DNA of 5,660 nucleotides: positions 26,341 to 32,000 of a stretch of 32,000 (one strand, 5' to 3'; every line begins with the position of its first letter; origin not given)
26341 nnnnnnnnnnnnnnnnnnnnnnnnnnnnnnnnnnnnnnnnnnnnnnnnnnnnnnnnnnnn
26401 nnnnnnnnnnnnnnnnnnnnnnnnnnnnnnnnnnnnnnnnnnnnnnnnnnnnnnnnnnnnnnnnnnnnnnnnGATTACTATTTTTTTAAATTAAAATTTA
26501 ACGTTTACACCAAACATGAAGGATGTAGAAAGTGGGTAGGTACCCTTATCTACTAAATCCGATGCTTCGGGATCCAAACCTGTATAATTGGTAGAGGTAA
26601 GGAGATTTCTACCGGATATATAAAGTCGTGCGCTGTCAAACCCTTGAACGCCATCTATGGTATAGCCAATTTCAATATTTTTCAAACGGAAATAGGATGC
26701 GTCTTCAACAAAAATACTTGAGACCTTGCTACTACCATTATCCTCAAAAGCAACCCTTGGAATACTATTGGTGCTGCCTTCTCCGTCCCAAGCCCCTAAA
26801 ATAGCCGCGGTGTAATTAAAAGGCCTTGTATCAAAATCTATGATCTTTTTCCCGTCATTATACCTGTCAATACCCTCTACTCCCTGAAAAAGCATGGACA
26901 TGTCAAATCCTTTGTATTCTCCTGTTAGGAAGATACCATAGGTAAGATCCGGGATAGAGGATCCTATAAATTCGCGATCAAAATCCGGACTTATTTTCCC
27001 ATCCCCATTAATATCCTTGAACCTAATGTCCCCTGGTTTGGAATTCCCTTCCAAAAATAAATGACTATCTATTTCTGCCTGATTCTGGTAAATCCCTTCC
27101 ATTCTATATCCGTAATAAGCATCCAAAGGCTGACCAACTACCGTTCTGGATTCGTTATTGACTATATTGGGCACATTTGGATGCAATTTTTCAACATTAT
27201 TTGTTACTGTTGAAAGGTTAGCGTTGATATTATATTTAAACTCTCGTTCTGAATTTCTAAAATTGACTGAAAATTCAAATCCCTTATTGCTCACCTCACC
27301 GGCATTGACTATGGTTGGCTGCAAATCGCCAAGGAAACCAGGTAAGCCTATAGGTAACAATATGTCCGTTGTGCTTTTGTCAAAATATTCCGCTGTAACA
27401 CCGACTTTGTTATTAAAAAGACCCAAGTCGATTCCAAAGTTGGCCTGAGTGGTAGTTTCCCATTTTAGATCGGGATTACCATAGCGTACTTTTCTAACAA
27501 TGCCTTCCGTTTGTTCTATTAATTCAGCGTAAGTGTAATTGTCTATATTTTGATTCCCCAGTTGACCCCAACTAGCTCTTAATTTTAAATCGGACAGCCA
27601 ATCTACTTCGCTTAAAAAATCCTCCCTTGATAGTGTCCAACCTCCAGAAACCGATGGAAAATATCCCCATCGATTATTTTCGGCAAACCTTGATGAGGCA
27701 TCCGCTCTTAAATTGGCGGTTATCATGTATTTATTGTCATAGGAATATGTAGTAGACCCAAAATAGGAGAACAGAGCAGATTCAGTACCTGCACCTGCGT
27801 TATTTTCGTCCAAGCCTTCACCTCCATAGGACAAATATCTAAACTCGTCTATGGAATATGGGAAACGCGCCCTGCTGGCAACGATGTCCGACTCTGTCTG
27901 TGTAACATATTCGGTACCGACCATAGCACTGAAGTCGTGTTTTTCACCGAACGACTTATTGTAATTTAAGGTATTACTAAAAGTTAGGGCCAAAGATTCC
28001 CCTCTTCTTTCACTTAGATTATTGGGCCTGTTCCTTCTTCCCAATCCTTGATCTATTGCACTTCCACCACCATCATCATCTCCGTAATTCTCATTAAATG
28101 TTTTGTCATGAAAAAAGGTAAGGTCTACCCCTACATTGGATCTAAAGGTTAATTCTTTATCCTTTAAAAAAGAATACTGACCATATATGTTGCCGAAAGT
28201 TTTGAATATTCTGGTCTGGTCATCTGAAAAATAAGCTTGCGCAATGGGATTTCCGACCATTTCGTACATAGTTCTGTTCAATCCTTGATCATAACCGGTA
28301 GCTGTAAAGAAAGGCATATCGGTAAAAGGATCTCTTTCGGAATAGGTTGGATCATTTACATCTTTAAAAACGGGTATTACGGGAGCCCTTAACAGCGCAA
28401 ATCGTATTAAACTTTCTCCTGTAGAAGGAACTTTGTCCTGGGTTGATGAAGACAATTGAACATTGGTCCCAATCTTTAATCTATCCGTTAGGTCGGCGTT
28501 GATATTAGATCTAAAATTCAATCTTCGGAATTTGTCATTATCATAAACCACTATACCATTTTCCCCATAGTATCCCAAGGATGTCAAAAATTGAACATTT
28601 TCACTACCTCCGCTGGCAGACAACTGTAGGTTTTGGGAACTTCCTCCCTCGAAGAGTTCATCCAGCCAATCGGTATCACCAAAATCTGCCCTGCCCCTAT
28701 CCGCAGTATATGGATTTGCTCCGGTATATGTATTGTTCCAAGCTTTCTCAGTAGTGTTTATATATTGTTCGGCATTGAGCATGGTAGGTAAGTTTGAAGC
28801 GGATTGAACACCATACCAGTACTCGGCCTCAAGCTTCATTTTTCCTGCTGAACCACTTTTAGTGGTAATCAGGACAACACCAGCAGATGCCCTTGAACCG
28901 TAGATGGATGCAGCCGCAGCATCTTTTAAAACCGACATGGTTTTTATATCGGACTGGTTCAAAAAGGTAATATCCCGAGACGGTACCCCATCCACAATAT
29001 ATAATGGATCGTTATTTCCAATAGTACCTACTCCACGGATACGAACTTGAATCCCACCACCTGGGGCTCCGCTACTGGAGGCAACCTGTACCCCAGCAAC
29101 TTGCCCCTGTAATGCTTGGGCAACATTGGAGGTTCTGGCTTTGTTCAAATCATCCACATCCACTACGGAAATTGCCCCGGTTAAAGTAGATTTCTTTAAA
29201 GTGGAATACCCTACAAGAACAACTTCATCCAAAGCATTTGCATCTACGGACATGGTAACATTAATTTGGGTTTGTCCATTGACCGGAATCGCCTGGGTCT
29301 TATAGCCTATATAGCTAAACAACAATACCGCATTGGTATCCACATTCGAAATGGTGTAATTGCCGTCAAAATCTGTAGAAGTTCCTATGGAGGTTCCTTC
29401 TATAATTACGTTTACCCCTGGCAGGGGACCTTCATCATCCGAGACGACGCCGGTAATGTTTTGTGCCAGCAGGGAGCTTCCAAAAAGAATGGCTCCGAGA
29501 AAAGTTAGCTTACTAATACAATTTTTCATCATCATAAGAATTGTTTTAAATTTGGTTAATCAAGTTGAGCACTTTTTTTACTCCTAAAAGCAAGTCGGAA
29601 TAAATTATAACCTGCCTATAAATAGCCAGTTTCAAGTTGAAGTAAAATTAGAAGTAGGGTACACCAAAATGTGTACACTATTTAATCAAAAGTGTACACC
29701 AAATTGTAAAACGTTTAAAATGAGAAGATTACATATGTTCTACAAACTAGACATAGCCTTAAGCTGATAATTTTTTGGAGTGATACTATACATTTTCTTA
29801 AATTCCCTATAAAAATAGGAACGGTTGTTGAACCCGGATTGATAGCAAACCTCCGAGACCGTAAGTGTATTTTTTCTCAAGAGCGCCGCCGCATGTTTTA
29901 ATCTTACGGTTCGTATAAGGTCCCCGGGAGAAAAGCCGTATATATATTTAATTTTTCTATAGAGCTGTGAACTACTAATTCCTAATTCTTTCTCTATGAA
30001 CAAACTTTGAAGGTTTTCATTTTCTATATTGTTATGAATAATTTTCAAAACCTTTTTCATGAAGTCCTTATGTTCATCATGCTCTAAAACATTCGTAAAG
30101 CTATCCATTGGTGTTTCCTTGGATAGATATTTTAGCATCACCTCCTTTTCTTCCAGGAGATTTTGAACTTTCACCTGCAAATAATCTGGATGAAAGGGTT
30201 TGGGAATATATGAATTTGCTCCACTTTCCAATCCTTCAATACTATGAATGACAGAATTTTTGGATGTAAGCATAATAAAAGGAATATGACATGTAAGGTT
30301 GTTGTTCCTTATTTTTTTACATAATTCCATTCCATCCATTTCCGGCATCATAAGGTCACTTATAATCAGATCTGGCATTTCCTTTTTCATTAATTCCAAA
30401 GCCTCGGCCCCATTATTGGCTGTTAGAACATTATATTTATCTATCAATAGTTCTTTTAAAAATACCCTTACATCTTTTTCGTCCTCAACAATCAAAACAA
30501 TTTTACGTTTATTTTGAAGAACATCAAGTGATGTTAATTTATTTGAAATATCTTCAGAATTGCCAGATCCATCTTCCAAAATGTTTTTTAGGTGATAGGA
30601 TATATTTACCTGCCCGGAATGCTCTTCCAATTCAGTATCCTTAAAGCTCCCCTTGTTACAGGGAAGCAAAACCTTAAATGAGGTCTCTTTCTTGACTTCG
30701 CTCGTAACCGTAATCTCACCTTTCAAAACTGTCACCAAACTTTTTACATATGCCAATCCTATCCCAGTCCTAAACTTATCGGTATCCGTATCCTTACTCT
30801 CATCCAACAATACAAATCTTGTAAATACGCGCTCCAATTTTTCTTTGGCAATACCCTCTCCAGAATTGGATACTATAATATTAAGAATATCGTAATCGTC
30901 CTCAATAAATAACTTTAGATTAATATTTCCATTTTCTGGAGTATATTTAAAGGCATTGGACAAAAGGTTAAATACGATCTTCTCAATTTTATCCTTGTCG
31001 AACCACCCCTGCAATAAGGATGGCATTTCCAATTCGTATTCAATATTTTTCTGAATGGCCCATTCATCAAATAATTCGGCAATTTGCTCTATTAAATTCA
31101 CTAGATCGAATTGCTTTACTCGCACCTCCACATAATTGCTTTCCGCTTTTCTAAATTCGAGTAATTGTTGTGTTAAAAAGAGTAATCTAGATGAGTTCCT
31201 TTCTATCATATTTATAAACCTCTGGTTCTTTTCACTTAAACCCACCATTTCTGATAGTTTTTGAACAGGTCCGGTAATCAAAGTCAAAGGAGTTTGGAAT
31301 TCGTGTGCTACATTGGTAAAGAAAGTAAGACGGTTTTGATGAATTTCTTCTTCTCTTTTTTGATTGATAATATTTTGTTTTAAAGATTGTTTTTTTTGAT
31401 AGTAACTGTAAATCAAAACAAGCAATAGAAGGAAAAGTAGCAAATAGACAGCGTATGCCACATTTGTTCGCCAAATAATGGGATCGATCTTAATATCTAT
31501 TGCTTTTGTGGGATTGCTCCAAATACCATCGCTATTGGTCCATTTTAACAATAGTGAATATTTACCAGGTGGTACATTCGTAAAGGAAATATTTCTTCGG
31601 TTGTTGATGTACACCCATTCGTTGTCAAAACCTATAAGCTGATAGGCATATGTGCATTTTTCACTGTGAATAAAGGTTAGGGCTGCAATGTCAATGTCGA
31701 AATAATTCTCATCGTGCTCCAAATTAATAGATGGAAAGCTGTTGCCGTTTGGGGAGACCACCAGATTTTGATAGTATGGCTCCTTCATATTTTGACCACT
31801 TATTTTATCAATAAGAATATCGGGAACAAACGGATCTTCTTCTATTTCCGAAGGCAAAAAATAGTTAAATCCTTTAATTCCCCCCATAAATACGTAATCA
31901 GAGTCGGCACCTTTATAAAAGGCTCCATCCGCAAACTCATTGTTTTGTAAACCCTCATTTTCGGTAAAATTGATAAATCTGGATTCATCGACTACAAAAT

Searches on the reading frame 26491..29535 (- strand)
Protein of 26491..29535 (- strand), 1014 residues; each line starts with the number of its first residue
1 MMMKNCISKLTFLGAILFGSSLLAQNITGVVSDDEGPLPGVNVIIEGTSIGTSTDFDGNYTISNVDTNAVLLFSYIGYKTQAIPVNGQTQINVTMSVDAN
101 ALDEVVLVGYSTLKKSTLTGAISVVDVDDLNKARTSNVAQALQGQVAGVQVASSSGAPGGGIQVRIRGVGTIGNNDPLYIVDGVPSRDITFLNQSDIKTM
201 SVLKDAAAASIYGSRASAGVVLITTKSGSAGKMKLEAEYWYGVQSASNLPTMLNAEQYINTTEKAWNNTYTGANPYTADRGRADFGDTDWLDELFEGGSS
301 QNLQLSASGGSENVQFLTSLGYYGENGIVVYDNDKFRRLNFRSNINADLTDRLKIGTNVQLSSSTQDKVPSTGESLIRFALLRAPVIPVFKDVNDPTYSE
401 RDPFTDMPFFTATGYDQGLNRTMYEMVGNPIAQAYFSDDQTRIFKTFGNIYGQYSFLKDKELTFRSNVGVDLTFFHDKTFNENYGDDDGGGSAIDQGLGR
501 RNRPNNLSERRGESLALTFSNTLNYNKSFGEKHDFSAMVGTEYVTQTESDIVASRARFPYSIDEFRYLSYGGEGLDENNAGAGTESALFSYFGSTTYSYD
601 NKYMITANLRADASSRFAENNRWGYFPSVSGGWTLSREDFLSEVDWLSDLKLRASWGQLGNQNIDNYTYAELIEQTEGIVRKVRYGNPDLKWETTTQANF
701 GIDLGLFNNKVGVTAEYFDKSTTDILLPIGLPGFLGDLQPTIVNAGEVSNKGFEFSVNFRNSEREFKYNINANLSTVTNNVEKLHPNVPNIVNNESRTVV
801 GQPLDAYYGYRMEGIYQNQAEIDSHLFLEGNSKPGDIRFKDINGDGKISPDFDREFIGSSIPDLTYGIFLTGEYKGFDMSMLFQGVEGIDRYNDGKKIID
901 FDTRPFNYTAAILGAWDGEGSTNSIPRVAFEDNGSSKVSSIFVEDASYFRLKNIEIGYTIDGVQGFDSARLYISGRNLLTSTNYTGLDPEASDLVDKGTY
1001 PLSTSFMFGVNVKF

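Call 5: search_protein_families(library=pfam, proteins=[window:26491-29535:-], max_evalue=0.01)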
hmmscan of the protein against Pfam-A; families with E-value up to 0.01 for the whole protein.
window:26491-29535:- (1014 aa): 4 families
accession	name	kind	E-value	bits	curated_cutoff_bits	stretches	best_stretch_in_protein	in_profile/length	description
PF00593.30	TonB_dep_Rec_b-barrel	-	2e-21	77.8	27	1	427-978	36-436/436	TonB dependent receptor-like, beta-barrel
PF13715.12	CarbopepD_reg_2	-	1.8e-19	70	32.2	1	27-106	1-87/88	CarboxypepD_reg-like domain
PF07715.20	Plug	-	3.8e-19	69.6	23.9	1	115-220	2-107/107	TonB-dependent Receptor Plug Domain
PF13620.12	CarboxypepD_reg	-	1.9e-09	38.1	32.3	1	27-95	2-81/82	Carboxypeptidase regulatory-like domain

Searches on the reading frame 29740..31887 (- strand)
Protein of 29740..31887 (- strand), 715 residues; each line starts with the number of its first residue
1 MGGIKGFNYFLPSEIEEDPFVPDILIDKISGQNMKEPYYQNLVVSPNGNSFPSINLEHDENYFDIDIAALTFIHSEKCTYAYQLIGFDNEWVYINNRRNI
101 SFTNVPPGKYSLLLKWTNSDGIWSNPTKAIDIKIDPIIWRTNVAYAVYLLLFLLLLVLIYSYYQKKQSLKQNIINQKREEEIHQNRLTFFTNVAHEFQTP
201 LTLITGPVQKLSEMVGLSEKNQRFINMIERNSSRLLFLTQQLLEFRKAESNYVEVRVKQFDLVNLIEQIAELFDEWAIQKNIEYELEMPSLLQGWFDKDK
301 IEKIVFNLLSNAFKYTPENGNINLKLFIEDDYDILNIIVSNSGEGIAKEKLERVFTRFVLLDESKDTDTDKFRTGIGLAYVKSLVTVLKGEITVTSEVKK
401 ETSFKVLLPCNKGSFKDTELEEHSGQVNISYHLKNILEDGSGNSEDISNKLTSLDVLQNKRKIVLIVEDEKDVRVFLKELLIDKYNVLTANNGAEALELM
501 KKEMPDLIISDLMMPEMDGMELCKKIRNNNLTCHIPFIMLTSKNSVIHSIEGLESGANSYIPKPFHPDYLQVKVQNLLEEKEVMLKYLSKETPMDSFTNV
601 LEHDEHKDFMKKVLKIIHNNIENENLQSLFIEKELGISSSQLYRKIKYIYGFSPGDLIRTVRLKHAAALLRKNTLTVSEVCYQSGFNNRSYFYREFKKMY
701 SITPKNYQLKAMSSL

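Call 5: search_protein_families(library=pfam, proteins=[window:29740-31887:-], max_evalue=0.01)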
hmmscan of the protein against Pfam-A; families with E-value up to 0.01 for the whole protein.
window:29740-31887:- (715 aa): 7 families
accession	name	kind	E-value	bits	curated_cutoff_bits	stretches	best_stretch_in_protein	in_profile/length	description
PF00072.30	Response_reg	-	3.6e-28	98.4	30.2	1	464-574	1-110/111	Response regulator receiver domain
PF02518.31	HATPase_c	-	1.7e-20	73.9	26.4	1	297-410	2-109/111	Histidine kinase-, DNA gyrase B-, and HSP90-like ATPase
PF12833.13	HTH_18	-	2.3e-20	73.1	33.6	1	633-708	3-78/80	Helix-turn-helix domain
PF07495.19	Y_Y_Y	-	3.9e-18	65.5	26.6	1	74-134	4-64/65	Y_Y_Y domain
PF00165.29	HTH_AraC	-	1.7e-12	47.6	26.6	1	673-708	7-41/42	Bacterial regulatory helix-turn-helix proteins, AraC family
PF00512.31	HisKA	-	5.6e-12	46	26.9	1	186-250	2-65/66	His Kinase A (phospho-acceptor) domain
PF23198.2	PDE8A_N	-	0.0071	16.7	29.6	0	484-545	34-96/147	PDE8A-like, N-terminal domain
